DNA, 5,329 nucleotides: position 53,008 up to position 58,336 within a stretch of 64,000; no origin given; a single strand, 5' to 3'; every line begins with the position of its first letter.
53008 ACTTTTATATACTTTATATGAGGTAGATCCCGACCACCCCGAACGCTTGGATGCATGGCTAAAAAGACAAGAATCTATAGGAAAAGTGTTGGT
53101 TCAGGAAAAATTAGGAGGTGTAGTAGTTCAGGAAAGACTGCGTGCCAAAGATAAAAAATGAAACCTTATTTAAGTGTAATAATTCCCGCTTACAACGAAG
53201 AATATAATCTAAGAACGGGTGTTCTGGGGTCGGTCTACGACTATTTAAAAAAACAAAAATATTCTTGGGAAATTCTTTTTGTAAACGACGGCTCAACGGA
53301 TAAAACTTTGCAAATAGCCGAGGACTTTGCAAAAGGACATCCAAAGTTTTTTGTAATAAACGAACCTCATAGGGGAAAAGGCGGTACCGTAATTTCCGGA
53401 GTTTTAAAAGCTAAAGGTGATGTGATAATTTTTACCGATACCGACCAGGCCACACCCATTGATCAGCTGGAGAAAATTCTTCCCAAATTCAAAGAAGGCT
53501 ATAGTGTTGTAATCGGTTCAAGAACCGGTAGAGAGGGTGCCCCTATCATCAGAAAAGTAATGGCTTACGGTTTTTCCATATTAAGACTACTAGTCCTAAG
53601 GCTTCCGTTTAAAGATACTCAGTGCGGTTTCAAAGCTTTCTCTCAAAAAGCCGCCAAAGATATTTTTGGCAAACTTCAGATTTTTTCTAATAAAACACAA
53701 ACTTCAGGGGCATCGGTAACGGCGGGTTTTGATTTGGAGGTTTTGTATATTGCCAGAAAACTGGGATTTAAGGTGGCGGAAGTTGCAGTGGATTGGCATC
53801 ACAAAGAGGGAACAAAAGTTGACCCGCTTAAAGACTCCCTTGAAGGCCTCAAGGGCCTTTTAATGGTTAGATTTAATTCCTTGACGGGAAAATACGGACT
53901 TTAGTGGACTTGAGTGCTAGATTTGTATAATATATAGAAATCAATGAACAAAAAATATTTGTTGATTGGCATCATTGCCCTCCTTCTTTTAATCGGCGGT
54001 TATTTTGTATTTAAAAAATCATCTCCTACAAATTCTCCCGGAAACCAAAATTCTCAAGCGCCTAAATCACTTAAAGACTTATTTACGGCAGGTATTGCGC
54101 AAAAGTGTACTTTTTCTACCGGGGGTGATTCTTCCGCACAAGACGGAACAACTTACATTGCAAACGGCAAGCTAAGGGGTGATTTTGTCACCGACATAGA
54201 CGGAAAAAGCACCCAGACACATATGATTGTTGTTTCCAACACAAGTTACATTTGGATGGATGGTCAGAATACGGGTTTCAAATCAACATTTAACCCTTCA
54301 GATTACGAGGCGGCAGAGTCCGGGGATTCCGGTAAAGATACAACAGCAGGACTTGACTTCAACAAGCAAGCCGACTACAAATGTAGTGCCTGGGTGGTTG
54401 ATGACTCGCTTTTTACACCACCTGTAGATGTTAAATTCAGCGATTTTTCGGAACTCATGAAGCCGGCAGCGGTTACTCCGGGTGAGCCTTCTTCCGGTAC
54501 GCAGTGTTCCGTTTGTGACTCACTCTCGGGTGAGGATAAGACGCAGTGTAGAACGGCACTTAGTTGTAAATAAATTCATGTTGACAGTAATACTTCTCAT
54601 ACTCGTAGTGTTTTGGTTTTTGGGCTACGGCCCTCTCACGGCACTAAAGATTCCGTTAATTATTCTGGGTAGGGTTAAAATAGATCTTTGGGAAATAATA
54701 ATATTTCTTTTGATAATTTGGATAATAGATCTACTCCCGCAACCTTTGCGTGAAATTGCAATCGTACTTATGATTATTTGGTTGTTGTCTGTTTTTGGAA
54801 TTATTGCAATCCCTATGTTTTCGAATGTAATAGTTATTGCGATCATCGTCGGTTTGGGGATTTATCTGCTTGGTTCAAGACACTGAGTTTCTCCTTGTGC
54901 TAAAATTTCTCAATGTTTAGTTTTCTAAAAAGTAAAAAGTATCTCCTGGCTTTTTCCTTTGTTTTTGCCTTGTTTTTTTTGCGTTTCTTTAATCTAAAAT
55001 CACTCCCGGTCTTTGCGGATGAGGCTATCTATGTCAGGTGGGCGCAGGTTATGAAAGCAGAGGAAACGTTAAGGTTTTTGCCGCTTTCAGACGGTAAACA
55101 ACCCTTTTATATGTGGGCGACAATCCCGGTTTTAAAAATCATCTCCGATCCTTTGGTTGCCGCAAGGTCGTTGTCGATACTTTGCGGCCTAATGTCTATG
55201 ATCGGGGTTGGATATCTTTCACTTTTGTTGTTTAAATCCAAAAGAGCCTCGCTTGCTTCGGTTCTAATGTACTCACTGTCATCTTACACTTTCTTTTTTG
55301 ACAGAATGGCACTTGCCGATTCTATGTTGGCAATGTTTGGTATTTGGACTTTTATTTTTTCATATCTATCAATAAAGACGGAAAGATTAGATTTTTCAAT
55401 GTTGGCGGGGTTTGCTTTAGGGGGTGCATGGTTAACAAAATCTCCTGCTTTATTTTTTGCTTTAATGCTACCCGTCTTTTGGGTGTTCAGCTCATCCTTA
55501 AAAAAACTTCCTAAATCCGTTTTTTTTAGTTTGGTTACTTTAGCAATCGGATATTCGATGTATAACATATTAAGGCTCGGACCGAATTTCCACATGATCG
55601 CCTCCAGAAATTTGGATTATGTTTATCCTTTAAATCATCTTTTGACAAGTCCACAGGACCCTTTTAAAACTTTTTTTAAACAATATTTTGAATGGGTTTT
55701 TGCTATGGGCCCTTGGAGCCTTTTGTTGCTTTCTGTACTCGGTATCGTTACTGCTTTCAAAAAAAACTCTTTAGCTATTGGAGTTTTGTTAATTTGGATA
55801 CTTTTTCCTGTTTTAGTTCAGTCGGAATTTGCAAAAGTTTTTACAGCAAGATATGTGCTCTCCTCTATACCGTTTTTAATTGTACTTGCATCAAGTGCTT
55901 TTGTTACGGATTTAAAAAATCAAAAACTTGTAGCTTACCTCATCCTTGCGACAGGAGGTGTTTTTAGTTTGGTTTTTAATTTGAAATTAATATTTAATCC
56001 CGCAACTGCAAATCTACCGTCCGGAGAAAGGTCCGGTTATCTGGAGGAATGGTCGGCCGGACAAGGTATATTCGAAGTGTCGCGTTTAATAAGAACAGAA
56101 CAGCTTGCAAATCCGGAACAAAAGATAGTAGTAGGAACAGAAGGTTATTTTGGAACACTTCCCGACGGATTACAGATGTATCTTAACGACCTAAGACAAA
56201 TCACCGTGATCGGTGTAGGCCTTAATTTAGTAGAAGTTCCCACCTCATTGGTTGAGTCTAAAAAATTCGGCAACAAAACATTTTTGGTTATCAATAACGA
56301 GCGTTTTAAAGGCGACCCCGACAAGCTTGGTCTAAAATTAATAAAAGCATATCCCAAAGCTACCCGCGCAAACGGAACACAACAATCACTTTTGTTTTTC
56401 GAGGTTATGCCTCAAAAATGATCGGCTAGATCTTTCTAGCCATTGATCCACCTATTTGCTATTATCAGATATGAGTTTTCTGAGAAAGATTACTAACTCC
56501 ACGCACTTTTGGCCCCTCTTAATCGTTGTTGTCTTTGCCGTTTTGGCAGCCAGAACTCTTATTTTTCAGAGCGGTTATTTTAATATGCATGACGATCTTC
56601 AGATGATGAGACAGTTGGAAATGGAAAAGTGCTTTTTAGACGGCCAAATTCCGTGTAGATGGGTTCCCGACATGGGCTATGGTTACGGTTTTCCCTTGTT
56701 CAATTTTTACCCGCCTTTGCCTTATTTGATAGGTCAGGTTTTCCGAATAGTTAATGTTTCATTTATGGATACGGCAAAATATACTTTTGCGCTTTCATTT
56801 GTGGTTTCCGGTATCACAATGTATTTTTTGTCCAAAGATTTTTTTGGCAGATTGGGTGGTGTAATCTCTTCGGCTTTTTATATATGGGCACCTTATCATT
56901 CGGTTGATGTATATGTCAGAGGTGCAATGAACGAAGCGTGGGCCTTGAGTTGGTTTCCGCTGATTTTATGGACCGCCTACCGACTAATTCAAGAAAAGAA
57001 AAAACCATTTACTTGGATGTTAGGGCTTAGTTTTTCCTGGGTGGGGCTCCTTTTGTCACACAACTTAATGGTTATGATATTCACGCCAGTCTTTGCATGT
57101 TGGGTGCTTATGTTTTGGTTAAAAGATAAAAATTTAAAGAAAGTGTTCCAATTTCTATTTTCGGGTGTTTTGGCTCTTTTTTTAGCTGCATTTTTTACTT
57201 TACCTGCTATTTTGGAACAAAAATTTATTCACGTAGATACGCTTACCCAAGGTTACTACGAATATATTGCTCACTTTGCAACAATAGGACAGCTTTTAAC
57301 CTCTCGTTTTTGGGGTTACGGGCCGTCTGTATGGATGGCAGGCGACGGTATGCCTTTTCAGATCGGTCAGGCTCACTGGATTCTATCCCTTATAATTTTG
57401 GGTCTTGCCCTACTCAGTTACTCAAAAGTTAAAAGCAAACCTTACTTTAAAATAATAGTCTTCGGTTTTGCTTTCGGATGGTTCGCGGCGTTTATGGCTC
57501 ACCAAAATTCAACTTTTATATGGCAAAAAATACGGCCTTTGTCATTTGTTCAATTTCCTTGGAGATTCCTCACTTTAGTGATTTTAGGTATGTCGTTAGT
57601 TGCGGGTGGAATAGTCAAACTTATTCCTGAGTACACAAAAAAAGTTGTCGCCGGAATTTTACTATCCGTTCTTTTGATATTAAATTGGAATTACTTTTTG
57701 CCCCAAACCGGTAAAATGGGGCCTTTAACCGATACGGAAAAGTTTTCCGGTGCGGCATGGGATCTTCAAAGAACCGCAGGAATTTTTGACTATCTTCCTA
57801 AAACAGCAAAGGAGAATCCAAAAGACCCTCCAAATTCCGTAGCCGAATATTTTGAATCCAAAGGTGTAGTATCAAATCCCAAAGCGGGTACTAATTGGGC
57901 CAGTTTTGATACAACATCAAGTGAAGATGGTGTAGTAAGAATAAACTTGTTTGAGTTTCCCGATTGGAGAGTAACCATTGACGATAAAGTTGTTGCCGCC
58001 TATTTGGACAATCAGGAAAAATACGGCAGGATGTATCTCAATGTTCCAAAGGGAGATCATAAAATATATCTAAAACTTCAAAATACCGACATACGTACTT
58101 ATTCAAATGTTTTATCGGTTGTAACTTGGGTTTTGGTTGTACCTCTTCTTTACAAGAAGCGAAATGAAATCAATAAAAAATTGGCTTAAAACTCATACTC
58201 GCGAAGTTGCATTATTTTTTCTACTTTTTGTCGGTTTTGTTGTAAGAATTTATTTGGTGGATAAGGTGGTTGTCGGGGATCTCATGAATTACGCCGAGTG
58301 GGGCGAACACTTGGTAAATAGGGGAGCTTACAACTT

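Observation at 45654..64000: Very dense extracytoplasmic glycosylation machinery: 3 polyprenol-P-sugar synthases plus at least 7 GT-C-like membrane transferases, a flippase and a methyltransferase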

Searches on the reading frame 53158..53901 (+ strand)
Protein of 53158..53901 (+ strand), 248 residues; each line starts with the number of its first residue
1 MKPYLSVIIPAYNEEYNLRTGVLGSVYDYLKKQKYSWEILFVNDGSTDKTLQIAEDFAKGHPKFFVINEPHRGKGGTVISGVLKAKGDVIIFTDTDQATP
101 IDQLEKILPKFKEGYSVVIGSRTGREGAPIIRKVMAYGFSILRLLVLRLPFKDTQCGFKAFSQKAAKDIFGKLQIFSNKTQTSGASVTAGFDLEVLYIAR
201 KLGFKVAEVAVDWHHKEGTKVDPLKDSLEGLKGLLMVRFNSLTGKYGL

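Call 5: search_protein_families(library=pfam, proteins=[window:53158-53901:+], max_evalue=0.01)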
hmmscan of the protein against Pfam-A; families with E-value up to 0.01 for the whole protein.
window:53158-53901:+ (248 aa): 3 families
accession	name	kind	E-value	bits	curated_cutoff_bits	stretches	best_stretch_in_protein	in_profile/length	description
PF00535.33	Glycos_transf_2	-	1.5e-30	106.7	23.3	1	6-170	1-168/168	Glycosyl transferase family 2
PF10111.15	Glyco_tranf_2_2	-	4.4e-08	33.4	27.3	1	6-108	1-103/276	Glycosyltransferase like family 2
PF13641.12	Glyco_tranf_2_3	-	1.2e-06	29.1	27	1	4-207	2-202/230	Glycosyltransferase like family 2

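Call 8: search_protein_families(library=ncbifam, proteins=[window:53158-53901:+], max_evalue=0.01)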
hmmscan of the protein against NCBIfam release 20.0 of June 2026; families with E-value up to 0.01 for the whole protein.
window:53158-53901:+ (248 aa): 20 families
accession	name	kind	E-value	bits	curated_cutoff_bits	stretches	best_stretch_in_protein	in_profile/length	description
NF047588.1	GlcsyltransPgfSStrep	equivalog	1.7e-23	83.3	500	1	5-170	3-168/308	glycosyltransferase PgfS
NF041391.1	DPhHxTase_Halo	equivalog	6.4e-17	61.2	375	1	12-237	4-208/213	dolichyl-phosphate hexose transferase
NF007482.0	PRK10073.1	equivalog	4.8e-14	52.1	423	1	2-98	5-97/334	glycosyltransferase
TIGR03937.1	PgaC_IcaA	equivalog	1.4e-13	50.6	422.3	1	3-120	45-161/407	poly-beta-1,6-N-acetyl-D-glucosamine synthase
NF007986.1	PRK10714.1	equivalog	4.7e-13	48.8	529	1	5-134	8-137/316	undecaprenyl-phosphate 4-deoxy-4-formamido-L-arabinose transferase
TIGR04182.1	glyco_TIGR04182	equivalog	9.1e-12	45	325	1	6-199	3-189/293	S-layer glycoprotein N-glycosyltransferase AglJ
TIGR04283.1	glyco_like_mftF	equivalog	1.5e-11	44.3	182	1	5-112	1-99/221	TIGR04283 family arsenosugar biosynthesis glycosyltransferase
NF041875.1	EPS_EpsD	equivalog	6.6e-11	42.2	370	1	5-119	1-113/325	exopolysaccharide biosynthesis glycosyltransferase EpsD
NF038302.1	EPS_HpsE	equivalog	1e-10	41.1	300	1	5-99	3-99/307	hormogonium polysaccharide biosynthesis glycosyltransferase HpsE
NF050050.1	ProtGlycPglI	equivalog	1.9e-10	40.6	500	1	2-121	1-118/306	GalNAc(5)-diNAcBac-PP-undecaprenol beta-1,3-glucosyltransferase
NF010496.0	PRK13915.1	equivalog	3.1e-10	39.6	262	1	5-100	33-130/307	glucosyl-3-phosphoglycerate synthase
TIGR03111.1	glyc2_xrt_Gpos1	hypoth_equivalog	5e-08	32.2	363.95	1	3-117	49-162/439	TIGR03111 family XrtG-associated glycosyltransferase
TIGR04242.1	nodulat_NodC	equivalog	7.3e-08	31.8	550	1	3-113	48-158/395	chitooligosaccharide synthase NodC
NF047683.1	TeichurnBiosyTuaG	equivalog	8.6e-08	32.1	400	1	2-109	5-109/252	teichuronic acid biosynthesis protein TuaG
NF058614.1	PPMAGASynPpgS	equivalog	5.5e-07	29.2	370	1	7-169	4-165/226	polyprenyl-phospho-N-acetylgalactosaminyl synthase PpgS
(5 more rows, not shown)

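Call 56: search_solved_structures(query=window:53158-53901:+, max_evalue=0.001)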
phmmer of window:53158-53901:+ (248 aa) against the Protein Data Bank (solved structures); distinct sequences matched with E-value up to 0.001: 23.
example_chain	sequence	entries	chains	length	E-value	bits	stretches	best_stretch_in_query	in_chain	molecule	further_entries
5eke_A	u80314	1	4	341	1.9e-16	63.5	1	5-150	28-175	Uncharacterized glycosyltransferase sll0501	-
5ekp_C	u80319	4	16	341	1.9e-16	63.5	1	5-150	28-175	Uncharacterized glycosyltransferase sll0501 | Glycosyltransferase sll0501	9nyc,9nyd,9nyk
9nye_A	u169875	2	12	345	1.9e-16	63.5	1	5-150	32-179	Glycosyltransferase sll0501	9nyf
5mlz_A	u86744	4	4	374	1.2e-14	57.7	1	5-165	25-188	Dolichol monophosphate mannose synthase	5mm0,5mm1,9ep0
9bhc_C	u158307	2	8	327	1.9e-11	47.2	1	5-150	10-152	Undecaprenyl-phosphate 4-deoxy-4-formamido-L-arabinose transferase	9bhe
8vxh_A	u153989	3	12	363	2.4e-11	46.8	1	5-150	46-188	Undecaprenyl-phosphate 4-deoxy-4-formamido-L-arabinose transferase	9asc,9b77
9hwj_A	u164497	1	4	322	6.8e-10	42.1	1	5-128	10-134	Undecaprenyl-phosphate 4-deoxy-4-formamido-L-arabinose transferase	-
2z87_A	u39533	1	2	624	8.1e-09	38.5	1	3-123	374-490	Chondroitin synthase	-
2z86_A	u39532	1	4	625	8.1e-09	38.5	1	3-123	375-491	Chondroitin synthase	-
5hea_A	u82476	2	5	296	1.1e-08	38.2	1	5-103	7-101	Putative glycosyltransferase (GalT1)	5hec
6p61_A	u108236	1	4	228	1.1e-07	34.8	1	3-111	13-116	Glycosyltransferase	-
8bz8_A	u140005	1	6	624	1.2e-06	31.4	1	5-120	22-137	Glycosyltransferase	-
8bz4_A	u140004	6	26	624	1.2e-06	31.4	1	5-120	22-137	Glycosyltransferase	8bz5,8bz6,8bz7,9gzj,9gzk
3bcv_A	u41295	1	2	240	1.4e-06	31.2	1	3-102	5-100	Putative glycosyltransferase protein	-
8vh7_A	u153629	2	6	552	3.6e-06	29.9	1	3-166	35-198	Heparosan synthase B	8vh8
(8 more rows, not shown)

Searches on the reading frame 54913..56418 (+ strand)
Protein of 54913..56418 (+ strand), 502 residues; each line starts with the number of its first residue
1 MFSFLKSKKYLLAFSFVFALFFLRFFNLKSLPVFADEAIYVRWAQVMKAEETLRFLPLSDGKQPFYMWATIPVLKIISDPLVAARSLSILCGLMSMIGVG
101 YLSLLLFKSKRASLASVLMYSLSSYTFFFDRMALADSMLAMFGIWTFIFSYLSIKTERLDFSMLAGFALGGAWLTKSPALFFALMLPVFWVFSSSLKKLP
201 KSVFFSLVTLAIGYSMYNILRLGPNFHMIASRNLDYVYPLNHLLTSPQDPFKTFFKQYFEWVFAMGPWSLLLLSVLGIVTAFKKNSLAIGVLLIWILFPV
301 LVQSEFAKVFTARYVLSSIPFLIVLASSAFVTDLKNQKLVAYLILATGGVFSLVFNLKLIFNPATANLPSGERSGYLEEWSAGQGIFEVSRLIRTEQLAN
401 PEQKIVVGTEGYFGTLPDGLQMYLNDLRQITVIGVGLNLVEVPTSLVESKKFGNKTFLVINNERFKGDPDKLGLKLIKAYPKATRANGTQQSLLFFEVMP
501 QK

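Call 5: search_protein_families(library=pfam, proteins=[window:54913-56418:+], max_evalue=0.01)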
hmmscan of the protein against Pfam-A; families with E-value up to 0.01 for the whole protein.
window:54913-56418:+ (502 aa): 2 families
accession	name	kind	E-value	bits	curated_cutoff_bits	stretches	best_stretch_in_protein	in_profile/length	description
PF13231.12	PMT_2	-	1.8e-10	41.7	26.1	1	64-210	4-147/160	Dolichyl-phosphate-mannose-protein mannosyltransferase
PF02366.24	PMT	-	5.2e-07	29.9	22.7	1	61-191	61-197/245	Dolichyl-phosphate-mannose-protein mannosyltransferase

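Call 8: search_protein_families(library=ncbifam, proteins=[window:54913-56418:+], max_evalue=0.01)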
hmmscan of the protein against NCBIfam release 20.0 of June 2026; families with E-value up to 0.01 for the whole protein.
window:54913-56418:+ (502 aa): 2 families
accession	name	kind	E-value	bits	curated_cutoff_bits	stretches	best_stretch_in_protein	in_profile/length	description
TIGR03663.1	TIGR03663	subfamily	7.8e-06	25.2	126.25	1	17-194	8-182/435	flippase activity-associated protein Agl23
NF009784.2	PRK13279.1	equivalog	0.0019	16.9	567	1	76-357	75-356/539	lipid IV(A) 4-amino-4-deoxy-L-arabinosyltransferase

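Call 62: search_solved_structures(query=window:54913-56418:+, max_evalue=1)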
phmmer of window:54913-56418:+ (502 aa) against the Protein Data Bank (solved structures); distinct sequences matched with E-value up to 1: 1.
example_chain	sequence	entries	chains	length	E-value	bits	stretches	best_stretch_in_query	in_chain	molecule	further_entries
9vfj_D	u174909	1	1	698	0.81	11.9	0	180-206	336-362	Photosystem I reaction center subunit II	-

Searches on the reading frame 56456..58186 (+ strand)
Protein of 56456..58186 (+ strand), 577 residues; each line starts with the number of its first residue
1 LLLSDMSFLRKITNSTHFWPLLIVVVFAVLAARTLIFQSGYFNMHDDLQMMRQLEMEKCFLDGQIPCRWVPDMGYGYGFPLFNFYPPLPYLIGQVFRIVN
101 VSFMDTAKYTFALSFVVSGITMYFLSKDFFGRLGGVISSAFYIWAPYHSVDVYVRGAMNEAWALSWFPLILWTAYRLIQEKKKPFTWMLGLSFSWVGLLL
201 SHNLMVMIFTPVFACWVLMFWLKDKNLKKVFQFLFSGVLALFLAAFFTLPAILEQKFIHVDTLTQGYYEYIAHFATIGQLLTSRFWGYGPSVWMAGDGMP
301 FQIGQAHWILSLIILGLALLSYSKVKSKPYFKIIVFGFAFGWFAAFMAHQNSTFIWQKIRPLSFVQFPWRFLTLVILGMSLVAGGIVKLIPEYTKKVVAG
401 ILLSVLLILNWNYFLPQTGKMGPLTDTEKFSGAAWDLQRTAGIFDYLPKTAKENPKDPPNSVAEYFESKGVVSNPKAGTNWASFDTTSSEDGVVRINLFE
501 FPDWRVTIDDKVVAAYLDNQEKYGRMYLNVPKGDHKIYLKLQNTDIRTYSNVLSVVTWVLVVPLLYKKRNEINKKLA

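Call 5: search_protein_families(library=pfam, proteins=[window:56456-58186:+], max_evalue=0.01)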
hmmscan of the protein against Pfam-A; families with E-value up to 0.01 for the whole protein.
window:56456-58186:+ (577 aa): 2 families
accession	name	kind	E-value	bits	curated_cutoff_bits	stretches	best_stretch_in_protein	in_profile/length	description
PF10131.15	PTPS_related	-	5.6e-07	28.8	26.4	1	82-418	1-314/621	6-pyruvoyl-tetrahydropterin synthase related domain; membrane protein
PF09586.16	YfhO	-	0.0011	17.9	28.5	0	100-414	85-385/835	Bacterial membrane protein YfhO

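Call 8: search_protein_families(library=ncbifam, proteins=[window:56456-58186:+], max_evalue=0.01)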
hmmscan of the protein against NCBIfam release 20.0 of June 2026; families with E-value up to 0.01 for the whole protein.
window:56456-58186:+ (577 aa): 0 families

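Call 64: search_solved_structures(query=window:56471-58186:+, max_evalue=1)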
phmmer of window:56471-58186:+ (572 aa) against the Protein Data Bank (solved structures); distinct sequences matched with E-value up to 1: 0.

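Call 95: search_protein_families(library=ncbifam, proteins=[window:56471-58186:+], max_evalue=0.0001)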
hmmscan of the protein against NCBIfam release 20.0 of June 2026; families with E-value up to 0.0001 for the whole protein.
window:56471-58186:+ (572 aa): 0 families
